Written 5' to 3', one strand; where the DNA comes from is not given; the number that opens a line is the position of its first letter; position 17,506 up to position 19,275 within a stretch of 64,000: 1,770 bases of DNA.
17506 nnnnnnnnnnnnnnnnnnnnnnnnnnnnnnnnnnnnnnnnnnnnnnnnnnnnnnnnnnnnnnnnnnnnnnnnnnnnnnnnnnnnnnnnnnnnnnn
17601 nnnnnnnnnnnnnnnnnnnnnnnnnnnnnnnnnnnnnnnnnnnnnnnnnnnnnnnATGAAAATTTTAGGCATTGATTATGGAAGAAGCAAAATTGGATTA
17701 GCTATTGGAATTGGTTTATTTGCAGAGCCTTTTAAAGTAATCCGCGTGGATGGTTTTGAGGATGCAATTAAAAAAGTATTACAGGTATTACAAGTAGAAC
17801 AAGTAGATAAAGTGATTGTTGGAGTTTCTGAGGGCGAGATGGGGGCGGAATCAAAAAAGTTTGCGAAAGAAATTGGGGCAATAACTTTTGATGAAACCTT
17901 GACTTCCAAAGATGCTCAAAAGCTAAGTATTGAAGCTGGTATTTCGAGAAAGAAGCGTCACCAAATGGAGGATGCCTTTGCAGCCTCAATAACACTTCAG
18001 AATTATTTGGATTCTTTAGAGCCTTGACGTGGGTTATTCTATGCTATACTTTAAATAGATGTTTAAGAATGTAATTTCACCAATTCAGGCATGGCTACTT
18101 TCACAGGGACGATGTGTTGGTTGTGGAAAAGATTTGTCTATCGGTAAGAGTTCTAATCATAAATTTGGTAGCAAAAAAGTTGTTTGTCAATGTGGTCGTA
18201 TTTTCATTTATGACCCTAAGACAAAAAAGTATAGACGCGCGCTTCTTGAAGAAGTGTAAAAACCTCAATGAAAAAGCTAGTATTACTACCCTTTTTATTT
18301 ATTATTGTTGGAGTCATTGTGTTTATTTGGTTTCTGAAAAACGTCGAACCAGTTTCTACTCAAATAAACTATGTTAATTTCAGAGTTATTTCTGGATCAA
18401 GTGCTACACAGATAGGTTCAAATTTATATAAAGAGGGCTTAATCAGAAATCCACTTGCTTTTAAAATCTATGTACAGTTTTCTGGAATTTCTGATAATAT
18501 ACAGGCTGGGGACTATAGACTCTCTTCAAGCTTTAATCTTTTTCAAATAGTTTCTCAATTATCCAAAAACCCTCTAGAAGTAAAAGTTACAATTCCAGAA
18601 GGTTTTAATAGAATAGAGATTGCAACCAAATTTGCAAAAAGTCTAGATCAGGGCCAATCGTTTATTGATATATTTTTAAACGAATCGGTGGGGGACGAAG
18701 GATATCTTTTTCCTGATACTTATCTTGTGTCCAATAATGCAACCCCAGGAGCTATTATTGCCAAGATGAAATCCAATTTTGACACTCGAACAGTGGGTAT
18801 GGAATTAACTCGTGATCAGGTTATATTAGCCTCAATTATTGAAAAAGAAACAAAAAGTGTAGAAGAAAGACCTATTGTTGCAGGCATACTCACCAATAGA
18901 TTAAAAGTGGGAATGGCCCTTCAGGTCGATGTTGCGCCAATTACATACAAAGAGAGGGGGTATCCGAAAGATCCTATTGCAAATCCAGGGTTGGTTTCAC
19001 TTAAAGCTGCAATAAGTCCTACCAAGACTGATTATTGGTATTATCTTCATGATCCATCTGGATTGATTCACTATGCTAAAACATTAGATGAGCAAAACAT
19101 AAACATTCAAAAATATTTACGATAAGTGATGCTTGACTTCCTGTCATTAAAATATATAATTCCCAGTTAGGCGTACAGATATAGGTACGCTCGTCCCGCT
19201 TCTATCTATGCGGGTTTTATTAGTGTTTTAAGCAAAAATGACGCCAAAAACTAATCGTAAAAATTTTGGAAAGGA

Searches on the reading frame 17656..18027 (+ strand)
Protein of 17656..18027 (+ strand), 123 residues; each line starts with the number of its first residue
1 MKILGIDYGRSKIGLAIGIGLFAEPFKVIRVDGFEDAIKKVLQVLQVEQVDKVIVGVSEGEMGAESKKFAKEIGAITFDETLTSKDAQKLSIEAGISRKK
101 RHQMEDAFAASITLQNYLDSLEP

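Call 73: search_protein_families(library=pfam, proteins=[window:17656-18027:+], max_evalue=0.001)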
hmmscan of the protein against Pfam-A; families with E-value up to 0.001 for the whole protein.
window:17656-18027:+ (123 aa): 1 family
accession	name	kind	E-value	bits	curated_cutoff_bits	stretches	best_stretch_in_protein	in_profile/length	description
PF03652.20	RuvX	-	2.3e-21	77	29.2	1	1-120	1-134/134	Holliday junction resolvase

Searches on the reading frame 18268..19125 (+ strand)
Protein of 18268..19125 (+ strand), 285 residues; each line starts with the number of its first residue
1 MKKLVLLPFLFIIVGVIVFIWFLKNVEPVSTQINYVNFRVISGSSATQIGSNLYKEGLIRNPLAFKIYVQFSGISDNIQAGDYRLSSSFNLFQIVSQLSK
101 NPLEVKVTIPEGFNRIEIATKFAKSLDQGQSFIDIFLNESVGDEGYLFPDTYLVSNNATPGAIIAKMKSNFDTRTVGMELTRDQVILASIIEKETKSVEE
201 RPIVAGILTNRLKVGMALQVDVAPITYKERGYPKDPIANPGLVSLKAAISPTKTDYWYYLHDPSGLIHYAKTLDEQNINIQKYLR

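Call 73: search_protein_families(library=pfam, proteins=[window:18268-19125:+], max_evalue=0.001)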
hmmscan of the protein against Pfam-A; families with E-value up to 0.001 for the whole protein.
window:18268-19125:+ (285 aa): 1 family
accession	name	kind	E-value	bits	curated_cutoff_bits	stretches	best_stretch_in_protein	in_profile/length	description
PF02618.21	YceG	-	3.5e-58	197.7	32.4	2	39-222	2-193/275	YceG-like family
